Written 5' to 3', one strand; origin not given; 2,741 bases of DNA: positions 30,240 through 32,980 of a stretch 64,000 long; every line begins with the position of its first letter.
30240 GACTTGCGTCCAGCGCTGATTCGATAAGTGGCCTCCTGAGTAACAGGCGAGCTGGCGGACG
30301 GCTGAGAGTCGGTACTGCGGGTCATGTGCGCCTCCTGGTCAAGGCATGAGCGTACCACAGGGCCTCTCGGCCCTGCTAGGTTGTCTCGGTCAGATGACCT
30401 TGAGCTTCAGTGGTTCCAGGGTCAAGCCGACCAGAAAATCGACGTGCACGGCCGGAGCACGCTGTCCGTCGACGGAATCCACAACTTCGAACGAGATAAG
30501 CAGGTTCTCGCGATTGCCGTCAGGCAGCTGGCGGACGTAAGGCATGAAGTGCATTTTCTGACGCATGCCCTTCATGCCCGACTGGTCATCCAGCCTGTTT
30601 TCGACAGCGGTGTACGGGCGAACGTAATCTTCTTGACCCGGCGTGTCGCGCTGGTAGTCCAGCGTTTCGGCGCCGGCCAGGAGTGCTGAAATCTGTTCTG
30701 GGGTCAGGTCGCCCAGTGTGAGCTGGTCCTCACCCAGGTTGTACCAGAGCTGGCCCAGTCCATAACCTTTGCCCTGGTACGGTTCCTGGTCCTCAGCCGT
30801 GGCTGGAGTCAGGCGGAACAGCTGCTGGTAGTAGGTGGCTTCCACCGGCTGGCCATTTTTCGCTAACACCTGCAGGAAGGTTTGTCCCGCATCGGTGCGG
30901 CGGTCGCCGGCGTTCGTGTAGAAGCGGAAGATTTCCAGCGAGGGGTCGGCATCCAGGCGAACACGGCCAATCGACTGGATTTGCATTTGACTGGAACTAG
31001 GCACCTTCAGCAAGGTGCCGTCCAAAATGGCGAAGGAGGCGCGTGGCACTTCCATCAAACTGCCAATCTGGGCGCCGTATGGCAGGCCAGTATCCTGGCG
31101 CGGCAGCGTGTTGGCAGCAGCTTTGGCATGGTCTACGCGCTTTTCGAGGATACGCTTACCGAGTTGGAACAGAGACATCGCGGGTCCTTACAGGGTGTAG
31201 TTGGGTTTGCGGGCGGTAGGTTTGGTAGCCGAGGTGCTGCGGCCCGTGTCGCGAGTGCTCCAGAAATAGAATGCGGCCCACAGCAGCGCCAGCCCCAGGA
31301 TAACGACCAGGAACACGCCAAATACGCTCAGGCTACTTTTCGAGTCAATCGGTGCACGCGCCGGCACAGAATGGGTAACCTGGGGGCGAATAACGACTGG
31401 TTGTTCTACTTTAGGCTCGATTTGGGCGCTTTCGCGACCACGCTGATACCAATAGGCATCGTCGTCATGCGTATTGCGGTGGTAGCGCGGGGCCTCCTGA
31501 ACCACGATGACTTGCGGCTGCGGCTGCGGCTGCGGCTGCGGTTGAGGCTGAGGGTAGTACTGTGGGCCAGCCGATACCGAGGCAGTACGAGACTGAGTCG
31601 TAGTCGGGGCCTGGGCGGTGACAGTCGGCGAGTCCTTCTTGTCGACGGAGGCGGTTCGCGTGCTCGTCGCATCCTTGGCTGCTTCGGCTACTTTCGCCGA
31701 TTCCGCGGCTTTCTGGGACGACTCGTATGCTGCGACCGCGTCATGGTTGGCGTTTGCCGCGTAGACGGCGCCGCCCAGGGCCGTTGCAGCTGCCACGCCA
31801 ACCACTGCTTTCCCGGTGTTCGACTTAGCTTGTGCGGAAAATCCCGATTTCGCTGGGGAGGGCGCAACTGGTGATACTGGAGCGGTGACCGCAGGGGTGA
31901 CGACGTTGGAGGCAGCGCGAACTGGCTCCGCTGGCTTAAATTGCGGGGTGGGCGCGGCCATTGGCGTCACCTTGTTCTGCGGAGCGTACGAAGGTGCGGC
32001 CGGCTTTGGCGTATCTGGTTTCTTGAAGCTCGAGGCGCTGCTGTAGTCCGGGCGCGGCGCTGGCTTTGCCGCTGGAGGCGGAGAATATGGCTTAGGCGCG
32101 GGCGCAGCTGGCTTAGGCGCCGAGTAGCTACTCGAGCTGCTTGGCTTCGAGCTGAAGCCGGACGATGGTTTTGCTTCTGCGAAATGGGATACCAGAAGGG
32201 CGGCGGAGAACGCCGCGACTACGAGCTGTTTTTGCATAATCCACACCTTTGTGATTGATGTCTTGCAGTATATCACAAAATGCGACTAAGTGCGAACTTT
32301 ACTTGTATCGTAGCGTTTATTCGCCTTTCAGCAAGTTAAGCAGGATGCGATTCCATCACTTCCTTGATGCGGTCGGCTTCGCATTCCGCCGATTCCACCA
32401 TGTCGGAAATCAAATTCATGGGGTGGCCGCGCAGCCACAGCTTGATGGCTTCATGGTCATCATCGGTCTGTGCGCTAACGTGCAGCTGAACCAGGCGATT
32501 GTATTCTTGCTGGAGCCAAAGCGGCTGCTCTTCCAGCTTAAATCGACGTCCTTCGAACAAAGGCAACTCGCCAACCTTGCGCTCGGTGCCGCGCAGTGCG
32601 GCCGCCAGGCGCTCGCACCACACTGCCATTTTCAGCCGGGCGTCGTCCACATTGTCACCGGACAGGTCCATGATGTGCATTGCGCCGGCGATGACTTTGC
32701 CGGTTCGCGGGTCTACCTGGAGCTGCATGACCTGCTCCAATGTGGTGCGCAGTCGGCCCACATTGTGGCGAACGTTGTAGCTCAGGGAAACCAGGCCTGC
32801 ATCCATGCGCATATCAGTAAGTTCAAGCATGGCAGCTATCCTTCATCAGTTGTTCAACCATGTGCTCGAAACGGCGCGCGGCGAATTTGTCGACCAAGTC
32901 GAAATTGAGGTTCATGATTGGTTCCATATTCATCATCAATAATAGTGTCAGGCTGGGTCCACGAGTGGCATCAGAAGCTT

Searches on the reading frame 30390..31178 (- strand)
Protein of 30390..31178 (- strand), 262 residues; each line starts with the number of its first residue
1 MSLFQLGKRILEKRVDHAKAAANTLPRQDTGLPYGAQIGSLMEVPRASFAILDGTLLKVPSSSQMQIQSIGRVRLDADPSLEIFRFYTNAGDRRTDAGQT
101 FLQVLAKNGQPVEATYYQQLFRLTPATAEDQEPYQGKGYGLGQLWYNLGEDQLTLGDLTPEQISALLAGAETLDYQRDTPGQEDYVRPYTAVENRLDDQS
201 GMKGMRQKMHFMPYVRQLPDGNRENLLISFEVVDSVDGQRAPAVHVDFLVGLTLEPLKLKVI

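Call 51: search_protein_families(library=pfam, proteins=[window:30390-31178:-], max_evalue=0.01)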
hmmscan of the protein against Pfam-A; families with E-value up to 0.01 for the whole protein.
window:30390-31178:- (262 aa): 1 family
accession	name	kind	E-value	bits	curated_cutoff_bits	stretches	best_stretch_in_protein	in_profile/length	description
PF10679.14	DUF2491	-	3e-12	46.6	25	2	27-121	13-92/210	Protein of unknown function (DUF2491)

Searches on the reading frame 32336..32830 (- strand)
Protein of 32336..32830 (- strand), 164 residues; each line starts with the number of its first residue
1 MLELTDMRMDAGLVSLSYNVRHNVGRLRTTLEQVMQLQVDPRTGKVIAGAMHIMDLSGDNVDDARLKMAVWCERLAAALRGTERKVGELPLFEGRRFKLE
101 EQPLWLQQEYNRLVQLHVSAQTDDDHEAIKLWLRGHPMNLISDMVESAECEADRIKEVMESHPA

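Call 51: search_protein_families(library=pfam, proteins=[window:32336-32830:-], max_evalue=0.01)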
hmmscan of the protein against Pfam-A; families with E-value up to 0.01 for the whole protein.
window:32336-32830:- (164 aa): 0 families

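Call 61: search_protein_families(library=phrogs, proteins=[window:32336-32830:-], max_evalue=0.01)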
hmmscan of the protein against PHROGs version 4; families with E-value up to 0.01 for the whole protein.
window:32336-32830:- (164 aa): 1 family
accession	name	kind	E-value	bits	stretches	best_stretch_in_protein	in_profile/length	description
phrog_1258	-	unknown function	1.8e-05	25.9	1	17-80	29-91/97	-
